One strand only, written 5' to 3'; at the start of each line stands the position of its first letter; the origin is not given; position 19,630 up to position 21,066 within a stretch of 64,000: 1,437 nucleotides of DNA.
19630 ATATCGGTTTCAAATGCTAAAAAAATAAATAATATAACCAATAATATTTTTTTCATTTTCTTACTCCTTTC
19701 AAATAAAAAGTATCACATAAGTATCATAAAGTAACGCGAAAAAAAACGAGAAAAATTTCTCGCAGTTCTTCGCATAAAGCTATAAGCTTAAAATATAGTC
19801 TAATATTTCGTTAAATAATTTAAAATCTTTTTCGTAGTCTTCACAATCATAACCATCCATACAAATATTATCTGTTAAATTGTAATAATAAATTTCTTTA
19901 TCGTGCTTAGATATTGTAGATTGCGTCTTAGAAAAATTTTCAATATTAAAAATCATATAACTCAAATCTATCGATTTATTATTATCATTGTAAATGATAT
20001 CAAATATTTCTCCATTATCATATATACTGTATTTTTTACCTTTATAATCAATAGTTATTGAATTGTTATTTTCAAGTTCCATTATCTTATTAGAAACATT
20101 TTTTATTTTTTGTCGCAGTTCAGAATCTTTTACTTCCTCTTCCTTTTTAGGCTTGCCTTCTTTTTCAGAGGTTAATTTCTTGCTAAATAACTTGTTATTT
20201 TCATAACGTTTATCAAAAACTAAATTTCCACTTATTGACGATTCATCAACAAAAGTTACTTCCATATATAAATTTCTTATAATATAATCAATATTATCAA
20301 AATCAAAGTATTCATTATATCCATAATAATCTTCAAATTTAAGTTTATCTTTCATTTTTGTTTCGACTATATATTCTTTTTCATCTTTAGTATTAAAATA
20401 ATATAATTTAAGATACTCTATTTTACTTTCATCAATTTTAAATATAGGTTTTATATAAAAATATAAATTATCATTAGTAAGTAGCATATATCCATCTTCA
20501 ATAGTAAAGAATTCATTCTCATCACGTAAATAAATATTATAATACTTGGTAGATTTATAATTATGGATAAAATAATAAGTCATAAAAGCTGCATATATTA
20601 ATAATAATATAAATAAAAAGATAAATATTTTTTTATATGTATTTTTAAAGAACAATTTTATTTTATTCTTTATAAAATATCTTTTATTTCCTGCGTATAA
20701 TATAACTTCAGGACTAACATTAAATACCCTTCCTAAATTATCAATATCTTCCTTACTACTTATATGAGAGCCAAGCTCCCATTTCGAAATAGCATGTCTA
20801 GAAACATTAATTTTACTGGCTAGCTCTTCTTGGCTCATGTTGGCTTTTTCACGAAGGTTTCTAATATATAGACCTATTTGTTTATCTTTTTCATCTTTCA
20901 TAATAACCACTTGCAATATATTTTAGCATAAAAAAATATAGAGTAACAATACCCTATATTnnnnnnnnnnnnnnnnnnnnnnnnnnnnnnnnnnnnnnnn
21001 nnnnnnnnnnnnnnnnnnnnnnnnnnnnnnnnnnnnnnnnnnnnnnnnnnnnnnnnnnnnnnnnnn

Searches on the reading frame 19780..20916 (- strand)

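Call 29: search_protein_families(library=pfam, proteins=[window:19780-20916:-], max_evalue=0.0001)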
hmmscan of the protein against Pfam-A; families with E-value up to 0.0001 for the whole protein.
window:19780-20916:- (378 aa): 3 families
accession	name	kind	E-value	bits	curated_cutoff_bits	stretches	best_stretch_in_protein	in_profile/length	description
PF01381.28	HTH_3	-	1e-12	48.3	23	1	18-71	1-54/55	Helix-turn-helix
PF13560.12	HTH_31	-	1.2e-10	41.9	27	1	13-70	1-59/64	Helix-turn-helix domain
PF12844.13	HTH_19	-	3.9e-08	33.5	30.2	1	18-68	4-54/64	Helix-turn-helix domain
